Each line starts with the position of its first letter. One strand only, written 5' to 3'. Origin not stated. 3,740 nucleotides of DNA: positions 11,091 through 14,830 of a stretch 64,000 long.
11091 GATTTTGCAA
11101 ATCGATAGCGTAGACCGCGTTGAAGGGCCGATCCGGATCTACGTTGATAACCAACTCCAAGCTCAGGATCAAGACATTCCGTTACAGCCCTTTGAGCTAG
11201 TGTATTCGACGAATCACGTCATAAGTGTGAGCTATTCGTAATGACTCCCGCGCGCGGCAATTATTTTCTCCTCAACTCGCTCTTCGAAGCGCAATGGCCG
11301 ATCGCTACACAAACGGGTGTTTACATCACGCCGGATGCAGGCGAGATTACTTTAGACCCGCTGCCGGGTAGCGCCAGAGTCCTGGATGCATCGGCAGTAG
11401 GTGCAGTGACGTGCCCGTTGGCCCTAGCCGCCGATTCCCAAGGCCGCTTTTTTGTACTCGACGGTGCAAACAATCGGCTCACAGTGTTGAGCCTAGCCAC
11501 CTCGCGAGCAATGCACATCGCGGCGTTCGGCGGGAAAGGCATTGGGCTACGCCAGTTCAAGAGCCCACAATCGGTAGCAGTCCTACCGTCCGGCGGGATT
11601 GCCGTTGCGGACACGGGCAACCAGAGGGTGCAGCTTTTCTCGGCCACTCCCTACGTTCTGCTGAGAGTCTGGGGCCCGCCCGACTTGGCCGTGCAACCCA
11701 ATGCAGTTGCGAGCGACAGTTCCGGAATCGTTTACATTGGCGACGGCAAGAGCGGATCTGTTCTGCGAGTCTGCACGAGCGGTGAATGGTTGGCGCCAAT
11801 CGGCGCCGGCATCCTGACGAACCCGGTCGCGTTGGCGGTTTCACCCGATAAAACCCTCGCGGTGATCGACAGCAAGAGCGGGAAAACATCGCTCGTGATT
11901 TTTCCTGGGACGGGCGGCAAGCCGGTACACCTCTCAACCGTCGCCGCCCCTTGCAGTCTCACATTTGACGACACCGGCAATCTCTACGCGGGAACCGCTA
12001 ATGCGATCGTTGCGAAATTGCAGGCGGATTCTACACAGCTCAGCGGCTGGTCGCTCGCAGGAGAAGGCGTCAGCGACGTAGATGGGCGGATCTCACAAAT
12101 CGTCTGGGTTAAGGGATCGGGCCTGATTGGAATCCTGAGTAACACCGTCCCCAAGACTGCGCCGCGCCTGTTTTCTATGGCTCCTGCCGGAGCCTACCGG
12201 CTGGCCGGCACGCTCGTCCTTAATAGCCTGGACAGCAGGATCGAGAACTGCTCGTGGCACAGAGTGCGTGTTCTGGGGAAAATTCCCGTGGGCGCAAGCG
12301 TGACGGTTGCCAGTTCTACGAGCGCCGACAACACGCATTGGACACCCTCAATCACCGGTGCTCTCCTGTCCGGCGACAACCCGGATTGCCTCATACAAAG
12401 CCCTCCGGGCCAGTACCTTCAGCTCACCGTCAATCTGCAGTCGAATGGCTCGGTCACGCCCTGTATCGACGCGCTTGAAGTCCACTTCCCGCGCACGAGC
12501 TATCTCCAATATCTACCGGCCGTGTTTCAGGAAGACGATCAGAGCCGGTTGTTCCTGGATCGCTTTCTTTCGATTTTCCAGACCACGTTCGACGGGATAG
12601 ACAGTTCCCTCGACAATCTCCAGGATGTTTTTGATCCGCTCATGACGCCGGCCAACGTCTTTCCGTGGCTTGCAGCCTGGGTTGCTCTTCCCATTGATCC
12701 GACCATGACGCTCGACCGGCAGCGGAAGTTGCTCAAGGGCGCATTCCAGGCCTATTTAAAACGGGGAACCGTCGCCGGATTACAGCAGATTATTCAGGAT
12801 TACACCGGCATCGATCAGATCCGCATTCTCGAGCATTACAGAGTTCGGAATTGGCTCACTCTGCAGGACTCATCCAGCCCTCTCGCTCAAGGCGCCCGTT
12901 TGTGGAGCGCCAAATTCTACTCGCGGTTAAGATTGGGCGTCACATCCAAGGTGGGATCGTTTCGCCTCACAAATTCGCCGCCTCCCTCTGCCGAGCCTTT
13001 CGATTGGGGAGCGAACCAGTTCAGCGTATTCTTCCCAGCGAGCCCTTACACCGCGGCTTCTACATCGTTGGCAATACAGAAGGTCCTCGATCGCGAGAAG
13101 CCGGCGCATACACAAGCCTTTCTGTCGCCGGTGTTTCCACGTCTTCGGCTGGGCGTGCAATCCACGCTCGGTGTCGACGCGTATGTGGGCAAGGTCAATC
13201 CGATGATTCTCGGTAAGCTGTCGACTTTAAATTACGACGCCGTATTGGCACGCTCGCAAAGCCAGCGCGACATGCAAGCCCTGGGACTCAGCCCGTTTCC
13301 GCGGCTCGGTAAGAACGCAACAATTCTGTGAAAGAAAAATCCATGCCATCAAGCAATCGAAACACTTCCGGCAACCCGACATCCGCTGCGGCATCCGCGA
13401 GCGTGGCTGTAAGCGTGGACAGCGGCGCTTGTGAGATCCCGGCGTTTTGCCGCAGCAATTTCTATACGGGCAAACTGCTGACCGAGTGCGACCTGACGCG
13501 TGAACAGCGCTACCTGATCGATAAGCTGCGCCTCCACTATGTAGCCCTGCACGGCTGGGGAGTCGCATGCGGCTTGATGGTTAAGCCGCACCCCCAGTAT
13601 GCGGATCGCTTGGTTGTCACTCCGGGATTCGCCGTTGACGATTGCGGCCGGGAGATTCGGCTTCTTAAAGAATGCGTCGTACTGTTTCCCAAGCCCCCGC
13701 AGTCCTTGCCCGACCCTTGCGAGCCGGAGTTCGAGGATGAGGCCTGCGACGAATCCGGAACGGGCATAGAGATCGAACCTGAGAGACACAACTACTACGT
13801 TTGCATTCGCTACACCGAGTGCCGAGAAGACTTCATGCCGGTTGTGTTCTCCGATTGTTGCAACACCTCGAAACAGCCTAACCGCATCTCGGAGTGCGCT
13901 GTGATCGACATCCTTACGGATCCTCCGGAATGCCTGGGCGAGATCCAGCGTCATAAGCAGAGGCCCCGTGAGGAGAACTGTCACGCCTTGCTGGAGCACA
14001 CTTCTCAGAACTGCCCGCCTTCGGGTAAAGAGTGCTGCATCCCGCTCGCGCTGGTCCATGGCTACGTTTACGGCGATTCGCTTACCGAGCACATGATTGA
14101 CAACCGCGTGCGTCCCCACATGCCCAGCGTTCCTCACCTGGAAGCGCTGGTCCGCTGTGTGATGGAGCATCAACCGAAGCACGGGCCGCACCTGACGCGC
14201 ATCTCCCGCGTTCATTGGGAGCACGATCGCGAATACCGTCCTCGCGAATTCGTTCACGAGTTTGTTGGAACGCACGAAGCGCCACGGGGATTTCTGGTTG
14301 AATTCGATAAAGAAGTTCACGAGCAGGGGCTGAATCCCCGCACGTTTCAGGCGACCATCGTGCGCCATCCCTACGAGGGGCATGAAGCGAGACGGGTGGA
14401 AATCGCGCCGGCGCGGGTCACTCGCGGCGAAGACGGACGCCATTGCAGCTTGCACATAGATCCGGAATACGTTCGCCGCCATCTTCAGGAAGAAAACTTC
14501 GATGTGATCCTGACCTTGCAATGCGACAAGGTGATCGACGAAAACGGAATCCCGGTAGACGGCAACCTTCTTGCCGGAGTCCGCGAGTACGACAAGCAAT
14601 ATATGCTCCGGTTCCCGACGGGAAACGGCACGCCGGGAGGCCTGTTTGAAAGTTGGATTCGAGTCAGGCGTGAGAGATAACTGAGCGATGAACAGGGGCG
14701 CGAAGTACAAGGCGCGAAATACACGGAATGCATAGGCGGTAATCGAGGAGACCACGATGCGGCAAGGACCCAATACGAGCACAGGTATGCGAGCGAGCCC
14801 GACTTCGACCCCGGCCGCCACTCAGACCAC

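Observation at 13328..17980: Three tandem paralogues with a shared N-terminal module and divergent C-termini occupy the tail-fibre position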

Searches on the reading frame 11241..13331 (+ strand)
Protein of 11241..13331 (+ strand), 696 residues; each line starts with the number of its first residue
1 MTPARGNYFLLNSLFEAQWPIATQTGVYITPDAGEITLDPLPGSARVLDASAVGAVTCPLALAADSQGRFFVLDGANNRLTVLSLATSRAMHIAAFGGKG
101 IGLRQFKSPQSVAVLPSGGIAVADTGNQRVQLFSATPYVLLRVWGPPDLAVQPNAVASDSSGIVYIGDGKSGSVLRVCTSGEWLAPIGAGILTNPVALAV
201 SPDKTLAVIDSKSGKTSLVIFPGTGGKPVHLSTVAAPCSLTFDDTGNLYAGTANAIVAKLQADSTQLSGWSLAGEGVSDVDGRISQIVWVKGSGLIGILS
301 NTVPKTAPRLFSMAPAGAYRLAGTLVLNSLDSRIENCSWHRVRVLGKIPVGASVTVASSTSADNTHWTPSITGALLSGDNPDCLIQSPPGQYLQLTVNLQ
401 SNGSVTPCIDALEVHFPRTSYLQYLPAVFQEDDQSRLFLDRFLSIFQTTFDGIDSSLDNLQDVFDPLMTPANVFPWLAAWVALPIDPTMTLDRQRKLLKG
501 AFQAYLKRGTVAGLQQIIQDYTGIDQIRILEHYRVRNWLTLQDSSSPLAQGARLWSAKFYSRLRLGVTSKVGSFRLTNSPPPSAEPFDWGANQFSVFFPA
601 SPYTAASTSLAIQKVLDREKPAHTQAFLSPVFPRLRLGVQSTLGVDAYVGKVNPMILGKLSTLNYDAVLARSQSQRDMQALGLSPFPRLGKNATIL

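Call 4: search_protein_families(library=pfam, proteins=[window:11241-13331:+], max_evalue=1)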
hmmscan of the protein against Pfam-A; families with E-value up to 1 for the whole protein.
window:11241-13331:+ (696 aa): 4 families
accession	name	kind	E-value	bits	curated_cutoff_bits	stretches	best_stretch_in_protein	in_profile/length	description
PF01436.27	NHL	-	2.1e-16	59.5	20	2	106-131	1-26/28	NHL repeat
PF09684.15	Tail_P2_I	-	3e-08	34.1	20.6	1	451-540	17-99/139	Phage tail protein (Tail_P2_I)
PF10076.14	Phage_Mu_Gp48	-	1.4e-06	28.6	37.4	1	421-628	3-147/150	Bacteriophage Mu-like, Gp48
PF25021.1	TEN_NHL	-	0.0012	18.3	27.1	0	105-132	328-355/357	Teneurin NHL domain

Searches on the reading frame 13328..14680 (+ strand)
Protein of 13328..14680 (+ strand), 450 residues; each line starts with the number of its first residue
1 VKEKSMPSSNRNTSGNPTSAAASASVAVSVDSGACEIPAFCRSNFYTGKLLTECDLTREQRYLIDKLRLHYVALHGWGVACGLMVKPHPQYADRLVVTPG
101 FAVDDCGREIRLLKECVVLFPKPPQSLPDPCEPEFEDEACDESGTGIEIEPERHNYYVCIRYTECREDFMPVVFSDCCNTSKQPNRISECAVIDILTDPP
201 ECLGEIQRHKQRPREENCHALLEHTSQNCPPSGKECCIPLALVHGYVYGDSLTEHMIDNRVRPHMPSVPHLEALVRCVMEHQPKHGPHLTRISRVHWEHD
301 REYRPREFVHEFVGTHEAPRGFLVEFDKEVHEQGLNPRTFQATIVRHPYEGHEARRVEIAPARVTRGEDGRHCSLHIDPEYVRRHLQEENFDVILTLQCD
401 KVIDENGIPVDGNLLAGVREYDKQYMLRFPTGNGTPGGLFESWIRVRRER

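Call 4: search_protein_families(library=pfam, proteins=[window:13328-14680:+], max_evalue=1)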
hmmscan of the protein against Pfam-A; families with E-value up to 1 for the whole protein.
window:13328-14680:+ (450 aa): 0 families

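Call 11: search_protein_families(library=ncbifam, proteins=[window:13328-14680:+], max_evalue=1)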
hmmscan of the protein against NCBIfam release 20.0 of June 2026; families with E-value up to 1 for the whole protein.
window:13328-14680:+ (450 aa): 1 family
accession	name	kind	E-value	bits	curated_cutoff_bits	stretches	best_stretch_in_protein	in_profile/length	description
NF053767.1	CIS13_fam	equivalog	1.7e-13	50.6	370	1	39-114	3-80/392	CIS13 family contractile injection system protein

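Call 12: search_protein_families(library=phrogs, proteins=[window:13328-14680:+], max_evalue=1)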
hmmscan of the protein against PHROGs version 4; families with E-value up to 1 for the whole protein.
window:13328-14680:+ (450 aa): 0 families

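Call 13: search_solved_structures(query=A1, max_evalue=10)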
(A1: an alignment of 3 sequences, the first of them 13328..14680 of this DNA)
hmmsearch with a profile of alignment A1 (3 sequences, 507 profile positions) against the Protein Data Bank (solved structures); distinct sequences matched with E-value up to 10: 3.
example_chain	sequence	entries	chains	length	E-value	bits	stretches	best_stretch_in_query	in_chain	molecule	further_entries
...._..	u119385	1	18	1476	0.0002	23.6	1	47-112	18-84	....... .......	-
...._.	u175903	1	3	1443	0.012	17.6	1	42-105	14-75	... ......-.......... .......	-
3h7m_A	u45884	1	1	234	0.38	12.7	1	297-355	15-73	Sensor protein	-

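Call 18: search_solved_structures(query=window:13328-14680:+, max_evalue=10, show_alignments=3)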
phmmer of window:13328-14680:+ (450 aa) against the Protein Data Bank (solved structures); distinct sequences matched with E-value up to 10: 1.
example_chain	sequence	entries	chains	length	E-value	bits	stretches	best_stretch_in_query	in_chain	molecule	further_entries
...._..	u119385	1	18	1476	0.25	13.5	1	45-137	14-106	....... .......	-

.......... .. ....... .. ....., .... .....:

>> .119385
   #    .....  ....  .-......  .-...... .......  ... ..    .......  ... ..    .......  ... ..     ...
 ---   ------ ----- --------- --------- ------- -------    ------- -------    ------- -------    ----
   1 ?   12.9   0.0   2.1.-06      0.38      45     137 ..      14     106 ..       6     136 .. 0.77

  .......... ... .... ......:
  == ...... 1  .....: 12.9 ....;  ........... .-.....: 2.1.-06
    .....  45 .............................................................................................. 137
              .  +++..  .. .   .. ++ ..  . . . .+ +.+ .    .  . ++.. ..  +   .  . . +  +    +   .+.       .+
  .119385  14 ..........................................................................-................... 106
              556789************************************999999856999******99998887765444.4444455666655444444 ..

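Call 20: find_homologous_proteins(query=window:13328-14680:+, max_evalue=0.001)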
Query window:13328-14680:+ (450 aa): 229 proteins with E <= 0.001 among 4360 candidates; the best 120 are listed.
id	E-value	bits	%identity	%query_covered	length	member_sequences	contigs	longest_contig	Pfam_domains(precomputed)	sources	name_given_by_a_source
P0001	0.0e+0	1062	100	99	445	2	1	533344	-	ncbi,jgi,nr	ncbi:MAG: hypothetical protein JO340_03655 [Acidobacteriaceae bacterium]|nr:hypothetical protein [Ac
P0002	1.2e-218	745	74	94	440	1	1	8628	-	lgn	-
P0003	2.6e-208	711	69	94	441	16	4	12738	-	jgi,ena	-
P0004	7.6e-205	699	67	98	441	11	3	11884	-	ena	-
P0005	1.2e-204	699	68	93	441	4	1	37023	-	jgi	jgi:hypothetical protein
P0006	5.3e-201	687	66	99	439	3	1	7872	-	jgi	jgi:hypothetical protein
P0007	5.9e-201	687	66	93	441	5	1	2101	-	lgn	-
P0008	6.8e-201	686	68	93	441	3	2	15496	-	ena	-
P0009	6.2e-199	680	65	98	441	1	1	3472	-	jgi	jgi:hypothetical protein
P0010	9.8e-198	676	67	93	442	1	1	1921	-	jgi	jgi:hypothetical protein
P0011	1.8e-197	675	66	96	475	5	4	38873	-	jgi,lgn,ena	-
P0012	3.2e-197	674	65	99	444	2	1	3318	-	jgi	jgi:hypothetical protein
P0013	4.4e-195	667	65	99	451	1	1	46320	-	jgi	jgi:hypothetical protein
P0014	1.0e-193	663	64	99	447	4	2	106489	-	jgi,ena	jgi:hypothetical protein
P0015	1.4e-192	659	67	93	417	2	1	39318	-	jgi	jgi:hypothetical protein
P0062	4.8e-101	357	44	92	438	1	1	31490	-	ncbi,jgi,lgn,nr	ncbi:MAG TPA: hypothetical protein VHR66_25700 [Gemmataceae bacterium]|jgi:hypothetical protein|nr:h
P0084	2.4e-97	345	41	96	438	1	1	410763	-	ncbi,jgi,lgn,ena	jgi:hypothetical protein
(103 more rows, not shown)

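Call 34: search_solved_structures(query=A2, max_evalue=10, show_alignments=2)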
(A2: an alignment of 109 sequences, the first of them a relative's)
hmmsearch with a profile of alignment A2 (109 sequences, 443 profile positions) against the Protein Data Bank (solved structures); distinct sequences matched with E-value up to 10: 7.
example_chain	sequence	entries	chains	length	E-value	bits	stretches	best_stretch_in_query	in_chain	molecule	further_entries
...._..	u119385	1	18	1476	3e-06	29.6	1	37-111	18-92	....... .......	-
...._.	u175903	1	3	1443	0.01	18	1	36-105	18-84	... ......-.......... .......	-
1wq6_A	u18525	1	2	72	0.2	13.7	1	247-296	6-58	AML1-ETO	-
4jol_A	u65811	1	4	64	0.37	12.8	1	248-296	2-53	Protein CBFA2T1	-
8jyz_A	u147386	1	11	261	0.73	11.9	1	255-297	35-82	Gasdermin-like protein rcd-1-1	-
7ukh_I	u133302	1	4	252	0.82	11.7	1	175-225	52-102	Isoform 2 of Kv channel-interacting protein 2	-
8jyx_A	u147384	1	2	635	2.3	10.2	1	255-297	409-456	Maltodextrin-binding protein,Gasdermin-like protein rcd-1-1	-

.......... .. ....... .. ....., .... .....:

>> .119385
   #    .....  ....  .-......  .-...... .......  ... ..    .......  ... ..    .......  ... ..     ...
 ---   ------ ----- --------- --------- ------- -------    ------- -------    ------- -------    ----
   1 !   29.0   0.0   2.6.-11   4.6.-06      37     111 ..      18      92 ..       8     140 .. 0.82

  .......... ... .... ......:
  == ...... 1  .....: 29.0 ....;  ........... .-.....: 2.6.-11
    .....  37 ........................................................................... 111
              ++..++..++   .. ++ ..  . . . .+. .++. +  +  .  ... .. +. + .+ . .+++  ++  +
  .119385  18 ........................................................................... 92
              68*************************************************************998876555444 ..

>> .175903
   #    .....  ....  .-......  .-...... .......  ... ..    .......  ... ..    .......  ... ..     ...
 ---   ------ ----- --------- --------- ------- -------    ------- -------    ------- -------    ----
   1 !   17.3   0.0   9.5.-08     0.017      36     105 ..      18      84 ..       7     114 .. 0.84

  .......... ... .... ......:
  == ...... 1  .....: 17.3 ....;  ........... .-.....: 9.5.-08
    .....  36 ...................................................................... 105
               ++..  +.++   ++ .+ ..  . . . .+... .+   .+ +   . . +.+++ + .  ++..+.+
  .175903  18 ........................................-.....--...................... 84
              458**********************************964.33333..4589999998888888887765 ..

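Call 39: find_encoding_contigs(protein=P0062, flank=10000, max_places=2)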
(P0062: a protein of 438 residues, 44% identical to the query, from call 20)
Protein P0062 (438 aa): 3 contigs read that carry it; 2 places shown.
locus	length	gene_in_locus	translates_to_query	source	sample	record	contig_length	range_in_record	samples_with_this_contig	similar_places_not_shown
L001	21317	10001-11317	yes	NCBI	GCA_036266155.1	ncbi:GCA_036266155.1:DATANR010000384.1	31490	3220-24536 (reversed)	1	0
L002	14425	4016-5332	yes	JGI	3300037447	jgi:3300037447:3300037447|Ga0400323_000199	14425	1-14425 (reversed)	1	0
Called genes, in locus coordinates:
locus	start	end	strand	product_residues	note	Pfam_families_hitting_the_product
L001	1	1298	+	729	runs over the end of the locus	PF04984:Phage_sheath_1, PF17482:Phage_sheath_1C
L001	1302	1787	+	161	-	PF06841:Phage_T4_gp19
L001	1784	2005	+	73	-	-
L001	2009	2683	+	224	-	PF19266:CIS_tube, PF01476:LysM (weak)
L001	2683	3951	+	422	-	-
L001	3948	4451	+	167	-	PF04717:Phage_base_V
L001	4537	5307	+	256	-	-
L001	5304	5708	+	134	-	PF04965:GPW_gp25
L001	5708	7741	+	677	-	PF04865:Baseplate_J (faint)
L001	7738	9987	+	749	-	PF01436:NHL (weak), PF09684:Tail_P2_I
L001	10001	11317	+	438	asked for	-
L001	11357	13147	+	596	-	-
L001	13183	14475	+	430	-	-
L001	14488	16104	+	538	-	-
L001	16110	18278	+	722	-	PF22977:WHD, PF00004:AAA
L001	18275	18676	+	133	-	-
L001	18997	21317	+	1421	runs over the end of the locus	PF13699:eCIS_core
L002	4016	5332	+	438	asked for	-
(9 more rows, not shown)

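Call 40: find_encoding_contigs(protein=P0084, flank=10000, max_places=2)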
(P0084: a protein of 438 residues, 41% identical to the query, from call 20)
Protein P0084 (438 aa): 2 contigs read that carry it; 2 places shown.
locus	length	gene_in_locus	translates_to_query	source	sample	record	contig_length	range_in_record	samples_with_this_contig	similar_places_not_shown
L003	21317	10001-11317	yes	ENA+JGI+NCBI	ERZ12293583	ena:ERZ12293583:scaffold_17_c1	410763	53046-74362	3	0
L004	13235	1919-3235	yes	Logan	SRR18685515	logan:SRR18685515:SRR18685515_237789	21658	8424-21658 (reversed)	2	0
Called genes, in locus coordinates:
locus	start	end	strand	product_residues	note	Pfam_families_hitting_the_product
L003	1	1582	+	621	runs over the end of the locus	PF04984:Phage_sheath_1, PF17482:Phage_sheath_1C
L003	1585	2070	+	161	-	PF06841:Phage_T4_gp19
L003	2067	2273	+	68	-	-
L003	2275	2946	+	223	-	PF19266:CIS_tube, PF01476:LysM (weak)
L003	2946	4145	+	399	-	-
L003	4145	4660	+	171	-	PF04717:Phage_base_V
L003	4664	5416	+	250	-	-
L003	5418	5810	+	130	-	PF04965:GPW_gp25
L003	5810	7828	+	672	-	-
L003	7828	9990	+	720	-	PF01436:NHL, PF09684:Tail_P2_I (weak)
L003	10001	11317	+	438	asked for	-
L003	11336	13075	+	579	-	-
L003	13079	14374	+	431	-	-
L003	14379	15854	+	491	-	-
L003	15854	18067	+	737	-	PF22977:WHD, PF00004:AAA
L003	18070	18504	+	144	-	-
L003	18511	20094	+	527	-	-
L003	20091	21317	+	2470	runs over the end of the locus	PF00191:Annexin (faint)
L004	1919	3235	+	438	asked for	-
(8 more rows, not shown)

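Call 64: find_related_loci(query=A2, collection=genome_contigs, flank=10000)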
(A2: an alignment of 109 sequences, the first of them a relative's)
Query A2 (445 aa) in genome_contigs; peptide patterns used: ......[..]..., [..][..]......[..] (x = any residue, [..] = any of these).
459 stretches matched a pattern; 345 encode a relative of the query (tblastn E <= 1e-3); the best 80 are kept; 78 distinct loci.
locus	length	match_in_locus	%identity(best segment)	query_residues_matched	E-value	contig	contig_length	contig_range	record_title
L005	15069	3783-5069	78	2-430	0e+0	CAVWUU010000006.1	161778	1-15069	MAG: Candidatus Eremiobacteria bacterium isolate MFD09603.bin.2.61 genome assembly, contig: contig_84337, whole genome s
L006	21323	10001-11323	61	1-444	1e-180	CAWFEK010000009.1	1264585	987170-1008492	MAG: Bryobacterales bacterium isolate MFD04463.bin.1.193 genome assembly, contig: contig_40173, whole genome shotgun seq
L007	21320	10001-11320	61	1-439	7e-180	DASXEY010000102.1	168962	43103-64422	MAG TPA_asm: Bryobacteraceae bacterium isolate SMAG_U5124 k141_2158418, whole genome shotgun sequence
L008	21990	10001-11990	60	4-445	8e-169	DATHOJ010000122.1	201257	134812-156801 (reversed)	MAG TPA_asm: Bryobacteraceae bacterium isolate SMAG_U12681 k141_3556628, whole genome shotgun sequence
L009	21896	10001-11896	44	9-441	4e-100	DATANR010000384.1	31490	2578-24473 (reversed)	MAG TPA_asm: Gemmataceae bacterium isolate SMAG_U7024 k141_662182, whole genome shotgun sequence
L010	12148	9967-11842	42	1-441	2e-96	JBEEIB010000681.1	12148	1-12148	MAG: Verrucomicrobiota bacterium isolate BP_749 scaffold_602424, whole genome shotgun sequence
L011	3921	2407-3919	41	1-441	4e-95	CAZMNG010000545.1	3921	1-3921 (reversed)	MAG TPA_asm: uncultured Chthoniobacterales bacterium isolate binchicken_co3_546 genome assembly, contig: NODE_77766_leng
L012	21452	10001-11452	39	3-442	1e-96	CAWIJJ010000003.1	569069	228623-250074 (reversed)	MAG: Bryobacterales bacterium isolate MFD04944.bin.2.159 genome assembly, contig: contig_21067, whole genome shotgun seq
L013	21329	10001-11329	41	13-442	6e-93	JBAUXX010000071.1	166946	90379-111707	MAG: Candidatus Sulfotelmatobacter sp. isolate MFD10074_ilm_asm_bin4 k127_41390, whole genome shotgun sequence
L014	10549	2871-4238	38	9-441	6e-92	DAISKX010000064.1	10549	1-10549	MAG TPA_asm: Nitrospiraceae bacterium isolate CTOTU39261 NODE_871_length_10549_cov_5.861254, whole genome shotgun sequen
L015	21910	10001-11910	43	29-442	6e-91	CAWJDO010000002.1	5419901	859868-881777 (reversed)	MAG: Bryobacterales bacterium isolate MFD06435.bin.1.198 genome assembly, contig: contig_17008, whole genome shotgun seq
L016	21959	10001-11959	41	29-442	7e-91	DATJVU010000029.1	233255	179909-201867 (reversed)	MAG TPA_asm: Candidatus Solibacter sp. isolate SMAG_U15081 k141_1236828, whole genome shotgun sequence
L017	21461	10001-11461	40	1-442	4e-90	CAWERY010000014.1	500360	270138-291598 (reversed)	MAG: uncultured Solibacteraceae bacterium isolate MFD04967.bin.2.95 genome assembly, contig: contig_4594, whole genome s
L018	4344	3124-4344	40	26-427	2e-87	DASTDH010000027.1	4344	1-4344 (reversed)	MAG TPA_asm: Chthoniobacterales bacterium isolate SMAG_U814 k141_687998, whole genome shotgun sequence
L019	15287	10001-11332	35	30-441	4e-76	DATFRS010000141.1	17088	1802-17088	MAG TPA_asm: Rhodanobacteraceae bacterium isolate SMAG_U9364 k141_2036527, whole genome shotgun sequence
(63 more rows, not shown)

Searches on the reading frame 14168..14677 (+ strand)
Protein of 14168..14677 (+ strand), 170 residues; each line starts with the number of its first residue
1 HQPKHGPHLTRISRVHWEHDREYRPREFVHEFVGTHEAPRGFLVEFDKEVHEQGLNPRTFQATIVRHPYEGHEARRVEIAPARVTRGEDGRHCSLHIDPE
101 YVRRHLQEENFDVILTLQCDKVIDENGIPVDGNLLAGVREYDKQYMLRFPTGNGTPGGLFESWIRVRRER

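Call 83: search_protein_representatives(protein=window:14168-14677:+)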
Query: 170 residues. Proteins with E-value up to 0.001 (for the whole library): 83; up to 1e-10: 36; up to 1e-30: 13. The best 83 are listed.
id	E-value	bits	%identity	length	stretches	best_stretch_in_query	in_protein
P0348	1.9e-68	246.5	67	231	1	1-170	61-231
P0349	1.8e-60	220.5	61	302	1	3-169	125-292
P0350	3.6e-39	151.0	47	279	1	9-167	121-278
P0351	1.4e-36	142.6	50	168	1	8-168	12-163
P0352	4.3e-36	141.0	48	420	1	6-168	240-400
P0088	3.4e-34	134.8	46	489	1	8-166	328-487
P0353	2.0e-32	129.1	45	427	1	9-167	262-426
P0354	2.4e-32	128.8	48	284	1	6-167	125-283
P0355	3.3e-32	128.4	46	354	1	8-167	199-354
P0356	4.2e-32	128.0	44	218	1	8-166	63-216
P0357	1.1e-31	126.7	47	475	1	8-168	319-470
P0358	4.8e-31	124.6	45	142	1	30-169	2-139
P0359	9.9e-31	123.5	43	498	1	10-167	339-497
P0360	4.0e-30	121.6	67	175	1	80-168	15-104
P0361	4.9e-30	121.3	45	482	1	9-166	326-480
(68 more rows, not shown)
